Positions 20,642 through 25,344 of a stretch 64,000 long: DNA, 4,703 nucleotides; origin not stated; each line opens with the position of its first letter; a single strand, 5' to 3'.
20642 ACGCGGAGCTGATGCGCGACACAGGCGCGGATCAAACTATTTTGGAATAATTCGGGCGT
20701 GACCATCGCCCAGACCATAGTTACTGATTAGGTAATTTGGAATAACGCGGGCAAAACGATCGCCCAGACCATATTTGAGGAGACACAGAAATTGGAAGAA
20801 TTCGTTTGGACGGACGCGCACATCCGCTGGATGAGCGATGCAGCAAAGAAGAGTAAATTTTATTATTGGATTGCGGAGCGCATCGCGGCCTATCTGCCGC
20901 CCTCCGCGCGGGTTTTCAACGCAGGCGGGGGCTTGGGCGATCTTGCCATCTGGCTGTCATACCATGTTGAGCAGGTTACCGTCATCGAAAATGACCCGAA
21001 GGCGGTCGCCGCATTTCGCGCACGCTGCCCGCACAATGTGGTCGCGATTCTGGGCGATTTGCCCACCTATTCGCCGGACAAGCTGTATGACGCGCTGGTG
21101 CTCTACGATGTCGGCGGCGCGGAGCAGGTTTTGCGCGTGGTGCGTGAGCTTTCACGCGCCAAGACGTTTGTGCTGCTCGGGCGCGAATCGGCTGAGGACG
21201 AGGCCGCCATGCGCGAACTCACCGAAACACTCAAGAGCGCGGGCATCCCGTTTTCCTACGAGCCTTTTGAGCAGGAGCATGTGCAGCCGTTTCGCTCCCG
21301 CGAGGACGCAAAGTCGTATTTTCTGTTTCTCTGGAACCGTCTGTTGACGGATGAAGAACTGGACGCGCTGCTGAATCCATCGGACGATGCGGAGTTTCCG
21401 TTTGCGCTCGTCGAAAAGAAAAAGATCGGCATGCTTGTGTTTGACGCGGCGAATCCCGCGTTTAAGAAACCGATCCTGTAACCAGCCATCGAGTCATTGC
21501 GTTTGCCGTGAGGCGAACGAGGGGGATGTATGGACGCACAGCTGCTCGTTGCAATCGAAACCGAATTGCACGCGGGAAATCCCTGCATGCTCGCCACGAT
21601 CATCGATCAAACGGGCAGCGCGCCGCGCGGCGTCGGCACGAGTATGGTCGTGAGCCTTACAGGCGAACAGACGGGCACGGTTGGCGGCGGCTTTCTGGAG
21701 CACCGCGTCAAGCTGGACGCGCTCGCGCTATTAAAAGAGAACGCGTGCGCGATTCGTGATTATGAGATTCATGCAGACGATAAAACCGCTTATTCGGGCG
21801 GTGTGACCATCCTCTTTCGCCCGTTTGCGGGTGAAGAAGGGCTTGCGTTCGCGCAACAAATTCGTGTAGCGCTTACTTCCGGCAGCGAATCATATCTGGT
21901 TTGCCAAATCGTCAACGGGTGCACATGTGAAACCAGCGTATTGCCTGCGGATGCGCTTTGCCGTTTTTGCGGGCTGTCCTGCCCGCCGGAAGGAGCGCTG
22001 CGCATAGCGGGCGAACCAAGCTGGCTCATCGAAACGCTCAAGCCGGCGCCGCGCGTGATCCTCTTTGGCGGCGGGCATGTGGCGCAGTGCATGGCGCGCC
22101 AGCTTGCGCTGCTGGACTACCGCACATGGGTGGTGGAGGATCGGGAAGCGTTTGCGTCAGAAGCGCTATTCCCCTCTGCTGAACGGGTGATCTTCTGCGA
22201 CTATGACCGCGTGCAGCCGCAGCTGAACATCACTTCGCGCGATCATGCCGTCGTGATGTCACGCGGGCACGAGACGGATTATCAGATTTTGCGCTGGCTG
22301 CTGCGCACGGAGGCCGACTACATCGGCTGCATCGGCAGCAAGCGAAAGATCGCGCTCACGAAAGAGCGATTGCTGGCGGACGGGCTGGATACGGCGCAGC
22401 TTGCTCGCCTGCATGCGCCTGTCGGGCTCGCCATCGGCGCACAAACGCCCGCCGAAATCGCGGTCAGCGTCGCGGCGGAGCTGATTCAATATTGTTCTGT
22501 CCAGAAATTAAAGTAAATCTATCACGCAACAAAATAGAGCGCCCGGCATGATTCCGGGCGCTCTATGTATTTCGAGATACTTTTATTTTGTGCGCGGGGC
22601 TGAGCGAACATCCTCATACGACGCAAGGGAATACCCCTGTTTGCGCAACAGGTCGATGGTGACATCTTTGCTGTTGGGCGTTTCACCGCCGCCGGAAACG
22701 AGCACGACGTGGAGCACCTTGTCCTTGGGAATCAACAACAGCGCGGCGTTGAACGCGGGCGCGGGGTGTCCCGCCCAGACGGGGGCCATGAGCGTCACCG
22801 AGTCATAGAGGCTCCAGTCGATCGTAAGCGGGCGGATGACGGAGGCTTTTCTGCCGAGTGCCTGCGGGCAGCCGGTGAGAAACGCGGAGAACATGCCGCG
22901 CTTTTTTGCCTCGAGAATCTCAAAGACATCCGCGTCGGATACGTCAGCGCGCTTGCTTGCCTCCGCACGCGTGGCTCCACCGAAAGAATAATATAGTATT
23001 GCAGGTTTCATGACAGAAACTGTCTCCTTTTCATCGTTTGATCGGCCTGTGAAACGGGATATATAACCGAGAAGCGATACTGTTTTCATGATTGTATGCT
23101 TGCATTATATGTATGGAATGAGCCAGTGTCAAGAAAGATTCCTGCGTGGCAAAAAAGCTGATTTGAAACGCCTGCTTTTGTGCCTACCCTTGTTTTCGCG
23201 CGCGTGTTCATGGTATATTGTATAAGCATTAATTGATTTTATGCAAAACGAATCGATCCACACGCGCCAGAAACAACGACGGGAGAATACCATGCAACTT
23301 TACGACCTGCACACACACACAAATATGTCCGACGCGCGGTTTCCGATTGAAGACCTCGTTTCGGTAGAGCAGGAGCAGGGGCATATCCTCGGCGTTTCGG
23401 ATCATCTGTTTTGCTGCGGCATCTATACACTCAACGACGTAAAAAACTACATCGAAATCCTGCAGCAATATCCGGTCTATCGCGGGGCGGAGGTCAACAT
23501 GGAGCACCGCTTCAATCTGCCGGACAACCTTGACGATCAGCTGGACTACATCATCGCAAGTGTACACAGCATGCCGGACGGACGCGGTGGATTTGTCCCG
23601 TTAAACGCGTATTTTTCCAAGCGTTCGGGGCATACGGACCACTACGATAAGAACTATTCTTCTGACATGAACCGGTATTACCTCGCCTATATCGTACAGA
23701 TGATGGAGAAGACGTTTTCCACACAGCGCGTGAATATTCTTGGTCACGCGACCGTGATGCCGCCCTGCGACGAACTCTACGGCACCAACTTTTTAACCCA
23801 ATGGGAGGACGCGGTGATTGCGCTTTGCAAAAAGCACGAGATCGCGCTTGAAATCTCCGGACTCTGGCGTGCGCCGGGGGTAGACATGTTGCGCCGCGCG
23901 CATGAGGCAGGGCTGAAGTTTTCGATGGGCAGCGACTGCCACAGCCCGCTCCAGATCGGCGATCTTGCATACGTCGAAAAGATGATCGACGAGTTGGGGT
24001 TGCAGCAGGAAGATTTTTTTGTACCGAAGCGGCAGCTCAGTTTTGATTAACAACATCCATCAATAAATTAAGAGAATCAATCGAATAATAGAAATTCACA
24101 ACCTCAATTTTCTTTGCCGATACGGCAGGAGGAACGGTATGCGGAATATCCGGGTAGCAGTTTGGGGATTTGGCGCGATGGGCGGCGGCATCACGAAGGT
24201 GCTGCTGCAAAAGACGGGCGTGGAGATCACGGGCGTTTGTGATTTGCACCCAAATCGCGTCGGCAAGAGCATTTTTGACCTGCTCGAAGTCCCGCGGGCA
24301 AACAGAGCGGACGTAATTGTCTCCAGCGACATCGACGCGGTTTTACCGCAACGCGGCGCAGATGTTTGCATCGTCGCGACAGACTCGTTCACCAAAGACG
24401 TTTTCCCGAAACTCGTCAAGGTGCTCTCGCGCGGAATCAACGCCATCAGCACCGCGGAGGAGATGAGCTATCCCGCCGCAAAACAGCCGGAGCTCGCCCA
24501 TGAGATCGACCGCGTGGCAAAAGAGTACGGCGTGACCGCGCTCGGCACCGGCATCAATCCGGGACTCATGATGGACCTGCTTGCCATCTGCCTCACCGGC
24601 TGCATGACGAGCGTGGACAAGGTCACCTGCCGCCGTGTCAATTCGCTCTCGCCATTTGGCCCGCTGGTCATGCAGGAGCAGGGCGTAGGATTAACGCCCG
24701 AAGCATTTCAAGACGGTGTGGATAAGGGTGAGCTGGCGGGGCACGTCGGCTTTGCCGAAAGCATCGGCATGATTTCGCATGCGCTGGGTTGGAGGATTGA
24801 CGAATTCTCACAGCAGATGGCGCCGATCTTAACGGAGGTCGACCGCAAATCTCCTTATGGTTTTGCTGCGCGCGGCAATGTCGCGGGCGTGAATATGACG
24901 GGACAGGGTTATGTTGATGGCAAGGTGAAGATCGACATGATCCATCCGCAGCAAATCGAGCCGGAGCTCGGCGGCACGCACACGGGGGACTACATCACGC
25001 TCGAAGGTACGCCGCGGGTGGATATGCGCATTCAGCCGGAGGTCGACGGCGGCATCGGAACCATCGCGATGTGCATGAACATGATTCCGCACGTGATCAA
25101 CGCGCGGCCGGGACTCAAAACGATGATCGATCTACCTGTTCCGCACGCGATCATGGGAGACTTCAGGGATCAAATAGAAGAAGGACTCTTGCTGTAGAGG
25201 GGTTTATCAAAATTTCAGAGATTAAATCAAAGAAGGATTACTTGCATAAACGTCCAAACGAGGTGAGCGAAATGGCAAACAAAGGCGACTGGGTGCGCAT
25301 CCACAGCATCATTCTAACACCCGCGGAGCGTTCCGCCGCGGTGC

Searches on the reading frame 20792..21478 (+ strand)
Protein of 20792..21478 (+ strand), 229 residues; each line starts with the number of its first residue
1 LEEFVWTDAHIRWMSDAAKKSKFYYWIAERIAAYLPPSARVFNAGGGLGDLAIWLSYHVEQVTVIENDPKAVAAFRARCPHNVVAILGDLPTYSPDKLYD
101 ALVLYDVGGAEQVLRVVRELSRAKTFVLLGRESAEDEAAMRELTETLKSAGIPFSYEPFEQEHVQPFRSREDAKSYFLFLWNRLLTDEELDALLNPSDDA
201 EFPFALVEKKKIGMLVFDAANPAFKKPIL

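Call 62: search_protein_families(library=pfam, proteins=[window:20792-21478:+], max_evalue=0.01)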
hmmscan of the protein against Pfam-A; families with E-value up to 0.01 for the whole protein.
window:20792-21478:+ (229 aa): 2 families
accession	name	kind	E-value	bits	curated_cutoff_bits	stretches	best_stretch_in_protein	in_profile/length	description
PF13649.12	Methyltransf_25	-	0.0005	21.2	27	1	42-122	2-91/97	Methyltransferase domain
PF08241.18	Methyltransf_11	-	0.0097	17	21.2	0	44-122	3-85/95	Methyltransferase domain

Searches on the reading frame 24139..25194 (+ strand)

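Call 20: search_protein_families(library=pfam, proteins=[window:24139-25194:+], max_evalue=0.00001)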
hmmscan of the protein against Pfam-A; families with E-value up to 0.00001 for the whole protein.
window:24139-25194:+ (352 aa): 1 family
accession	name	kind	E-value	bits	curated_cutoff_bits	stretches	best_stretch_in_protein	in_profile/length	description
PF19328.4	DAP_DH_C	-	1.8e-93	312.3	23.3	1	143-347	1-205/206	2,4-diaminopentanoate dehydrogenase C-terminal domain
